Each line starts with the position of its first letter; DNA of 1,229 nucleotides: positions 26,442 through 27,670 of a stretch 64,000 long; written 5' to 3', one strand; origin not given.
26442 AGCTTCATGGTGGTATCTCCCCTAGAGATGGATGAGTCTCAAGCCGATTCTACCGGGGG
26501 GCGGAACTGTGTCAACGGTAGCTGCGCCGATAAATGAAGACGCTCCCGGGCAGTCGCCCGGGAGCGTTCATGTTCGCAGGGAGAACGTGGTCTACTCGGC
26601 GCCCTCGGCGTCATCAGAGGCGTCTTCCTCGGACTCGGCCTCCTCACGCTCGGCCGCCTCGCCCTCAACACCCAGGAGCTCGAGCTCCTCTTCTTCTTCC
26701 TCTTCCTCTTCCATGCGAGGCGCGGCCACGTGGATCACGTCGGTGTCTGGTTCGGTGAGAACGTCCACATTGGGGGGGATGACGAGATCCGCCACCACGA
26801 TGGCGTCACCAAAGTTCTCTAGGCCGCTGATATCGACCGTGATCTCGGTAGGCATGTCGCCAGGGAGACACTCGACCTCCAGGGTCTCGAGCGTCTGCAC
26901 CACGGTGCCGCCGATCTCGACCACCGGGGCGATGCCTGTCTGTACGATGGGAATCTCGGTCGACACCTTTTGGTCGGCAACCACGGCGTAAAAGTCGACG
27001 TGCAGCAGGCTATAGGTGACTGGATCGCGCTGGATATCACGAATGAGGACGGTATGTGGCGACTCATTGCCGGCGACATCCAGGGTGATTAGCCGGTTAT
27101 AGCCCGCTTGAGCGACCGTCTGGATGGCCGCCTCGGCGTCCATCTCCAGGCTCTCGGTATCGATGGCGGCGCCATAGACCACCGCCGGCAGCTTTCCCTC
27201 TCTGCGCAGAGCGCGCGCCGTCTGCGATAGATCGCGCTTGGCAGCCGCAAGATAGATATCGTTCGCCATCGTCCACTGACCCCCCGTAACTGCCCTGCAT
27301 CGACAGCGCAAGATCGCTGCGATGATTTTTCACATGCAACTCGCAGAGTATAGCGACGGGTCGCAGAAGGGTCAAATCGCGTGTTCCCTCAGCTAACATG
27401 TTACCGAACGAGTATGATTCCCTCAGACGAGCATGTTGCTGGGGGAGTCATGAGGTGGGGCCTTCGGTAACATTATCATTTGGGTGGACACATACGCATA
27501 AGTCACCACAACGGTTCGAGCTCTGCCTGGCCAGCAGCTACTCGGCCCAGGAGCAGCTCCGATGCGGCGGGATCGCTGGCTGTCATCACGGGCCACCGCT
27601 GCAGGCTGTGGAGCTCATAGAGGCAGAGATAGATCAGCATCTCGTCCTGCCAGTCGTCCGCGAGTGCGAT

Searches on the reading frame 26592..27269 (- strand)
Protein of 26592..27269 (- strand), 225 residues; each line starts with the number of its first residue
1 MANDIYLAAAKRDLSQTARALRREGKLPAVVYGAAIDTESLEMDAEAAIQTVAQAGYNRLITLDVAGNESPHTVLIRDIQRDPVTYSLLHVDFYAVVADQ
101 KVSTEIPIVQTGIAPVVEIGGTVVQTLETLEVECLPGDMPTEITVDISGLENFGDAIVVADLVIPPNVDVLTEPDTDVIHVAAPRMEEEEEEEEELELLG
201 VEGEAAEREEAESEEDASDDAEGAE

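Call 10: find_encoding_contigs(protein=window:26592-27269:-, flank=3000, max_places=10)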
Protein window:26592-27269:- (225 aa): 1 contig read that carries it; 1 place shown.
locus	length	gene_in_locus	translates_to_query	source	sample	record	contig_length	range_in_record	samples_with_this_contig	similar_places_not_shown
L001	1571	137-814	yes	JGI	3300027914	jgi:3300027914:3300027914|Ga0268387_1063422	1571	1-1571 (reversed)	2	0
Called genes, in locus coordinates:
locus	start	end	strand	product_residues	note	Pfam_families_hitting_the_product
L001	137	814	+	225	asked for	PF01386:Ribosomal_L25p, PF14693:Ribosomal_TL5_C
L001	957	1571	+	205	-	?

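Call 37: find_homologous_proteins(query=window:26592-27269:-, max_evalue=1e-30)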
Query window:26592-27269:- (225 aa): 1067 proteins with E <= 1e-30 among 3801 candidates; the best 120 are listed.
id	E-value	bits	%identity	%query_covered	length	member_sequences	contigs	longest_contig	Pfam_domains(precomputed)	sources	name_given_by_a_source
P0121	1.3e-133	461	100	100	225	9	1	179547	PF14693.12,PF01386.25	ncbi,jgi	-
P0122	1.8e-110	385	84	83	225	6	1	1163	PF14693.12,PF01386.25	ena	-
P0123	2.1e-97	343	78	83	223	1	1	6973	PF14693.12,PF01386.25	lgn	-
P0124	5.0e-92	325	76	83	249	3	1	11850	PF14693.12,PF01386.25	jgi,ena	-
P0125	1.5e-89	317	74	83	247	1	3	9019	PF14693.12,PF01386.25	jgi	jgi:large subunit ribosomal protein L25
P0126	2.6e-86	306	72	83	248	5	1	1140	PF14693.12,PF01386.25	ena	-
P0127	5.5e-50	188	50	95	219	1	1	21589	PF14693.12,PF01386.25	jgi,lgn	jgi:large subunit ribosomal protein L25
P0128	1.9e-49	186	51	82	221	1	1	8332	PF14693.12,PF01386.25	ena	-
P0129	2.8e-49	186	48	85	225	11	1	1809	PF14693.12,PF01386.25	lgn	-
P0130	1.0e-48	184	50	82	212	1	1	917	PF14693.12,PF01386.25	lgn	-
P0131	1.5e-48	183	47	82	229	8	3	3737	PF14693.12,PF01386.25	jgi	-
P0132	1.4e-44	170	47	82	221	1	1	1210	PF14693.12,PF01386.25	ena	-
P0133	2.3e-44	169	45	82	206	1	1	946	PF14693.12,PF01386.25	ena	-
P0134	5.7e-44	168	44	82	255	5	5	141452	PF14693.12,PF01386.25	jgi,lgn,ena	jgi:large subunit ribosomal protein L25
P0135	1.0e-42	164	45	83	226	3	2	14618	PF14693.12,PF01386.25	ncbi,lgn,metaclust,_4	metaclust:\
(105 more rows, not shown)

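Call 38: find_encoding_contigs(protein=P0123, flank=3500, max_places=3)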
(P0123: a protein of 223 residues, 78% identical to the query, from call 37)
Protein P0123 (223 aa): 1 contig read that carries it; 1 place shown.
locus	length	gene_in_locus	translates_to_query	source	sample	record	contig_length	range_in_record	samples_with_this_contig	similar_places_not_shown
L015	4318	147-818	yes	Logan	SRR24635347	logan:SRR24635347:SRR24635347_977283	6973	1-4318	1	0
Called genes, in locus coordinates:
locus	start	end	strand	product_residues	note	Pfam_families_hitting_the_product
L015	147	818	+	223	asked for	PF01386:Ribosomal_L25p, PF14693:Ribosomal_TL5_C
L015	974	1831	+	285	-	PF01261:AP_endonuc_2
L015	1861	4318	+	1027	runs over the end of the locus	PF01074:Glyco_hydro_38N, PF09261:Alpha-mann_mid, PF07748:Glyco_hydro_38C, PF17677:Glyco_hydro38C2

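Call 39: find_encoding_contigs(protein=P0124, flank=3500, max_places=3)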
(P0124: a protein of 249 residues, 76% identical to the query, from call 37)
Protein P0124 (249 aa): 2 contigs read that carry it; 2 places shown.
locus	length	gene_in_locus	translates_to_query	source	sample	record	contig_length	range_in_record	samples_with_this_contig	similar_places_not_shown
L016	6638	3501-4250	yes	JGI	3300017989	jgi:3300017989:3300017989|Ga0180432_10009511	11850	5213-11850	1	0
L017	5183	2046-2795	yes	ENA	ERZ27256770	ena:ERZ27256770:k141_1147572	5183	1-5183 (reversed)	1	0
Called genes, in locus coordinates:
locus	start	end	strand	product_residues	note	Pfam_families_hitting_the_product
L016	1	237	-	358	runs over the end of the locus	PF01658:Inos-1-P_synth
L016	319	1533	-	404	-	PF01041:DegT_DnrJ_EryC1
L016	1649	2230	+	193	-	PF13302:Acetyltransf_3, PF00583:Acetyltransf_1, PF13508:Acetyltransf_7, PF13673:Acetyltransf_10 (weak)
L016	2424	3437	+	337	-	-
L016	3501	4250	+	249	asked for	PF01386:Ribosomal_L25p, PF14693:Ribosomal_TL5_C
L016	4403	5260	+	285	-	PF01261:AP_endonuc_2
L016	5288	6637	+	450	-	?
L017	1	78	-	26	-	?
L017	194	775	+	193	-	PF13302:Acetyltransf_3, PF00583:Acetyltransf_1, PF13508:Acetyltransf_7, PF13673:Acetyltransf_10 (weak)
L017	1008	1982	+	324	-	-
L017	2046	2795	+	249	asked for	PF01386:Ribosomal_L25p, PF14693:Ribosomal_TL5_C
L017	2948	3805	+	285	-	PF01261:AP_endonuc_2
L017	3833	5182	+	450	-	?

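Call 40: find_encoding_contigs(protein=P0125, flank=3500, max_places=3)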
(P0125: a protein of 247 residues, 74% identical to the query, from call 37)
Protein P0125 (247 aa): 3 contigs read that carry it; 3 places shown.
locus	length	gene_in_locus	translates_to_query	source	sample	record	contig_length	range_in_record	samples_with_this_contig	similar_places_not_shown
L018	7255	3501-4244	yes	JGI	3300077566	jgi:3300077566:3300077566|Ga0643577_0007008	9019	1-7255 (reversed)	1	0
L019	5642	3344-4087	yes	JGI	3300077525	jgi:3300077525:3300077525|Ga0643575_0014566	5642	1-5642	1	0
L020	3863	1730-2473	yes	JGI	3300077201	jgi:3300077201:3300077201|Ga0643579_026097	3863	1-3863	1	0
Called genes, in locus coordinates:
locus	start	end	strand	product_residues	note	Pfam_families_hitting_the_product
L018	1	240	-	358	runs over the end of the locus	PF01658:Inos-1-P_synth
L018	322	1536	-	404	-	PF01041:DegT_DnrJ_EryC1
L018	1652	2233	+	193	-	PF13302:Acetyltransf_3, PF00583:Acetyltransf_1, PF13508:Acetyltransf_7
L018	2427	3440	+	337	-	-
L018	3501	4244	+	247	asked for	PF01386:Ribosomal_L25p, PF14693:Ribosomal_TL5_C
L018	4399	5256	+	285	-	PF01261:AP_endonuc_2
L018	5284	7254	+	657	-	?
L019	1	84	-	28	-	?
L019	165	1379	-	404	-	PF01041:DegT_DnrJ_EryC1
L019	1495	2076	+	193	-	PF13302:Acetyltransf_3, PF00583:Acetyltransf_1, PF13508:Acetyltransf_7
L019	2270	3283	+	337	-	-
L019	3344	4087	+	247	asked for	PF01386:Ribosomal_L25p, PF14693:Ribosomal_TL5_C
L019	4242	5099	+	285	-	PF01261:AP_endonuc_2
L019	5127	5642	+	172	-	?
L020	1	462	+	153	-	?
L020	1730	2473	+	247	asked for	PF01386:Ribosomal_L25p, PF14693:Ribosomal_TL5_C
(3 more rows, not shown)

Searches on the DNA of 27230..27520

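Call 60: search_rna_families(source=window, start=27230, end=27520, threshold=evalue, max_evalue=1)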
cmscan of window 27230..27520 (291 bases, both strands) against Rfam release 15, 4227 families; matches with E-value up to 1: 0.
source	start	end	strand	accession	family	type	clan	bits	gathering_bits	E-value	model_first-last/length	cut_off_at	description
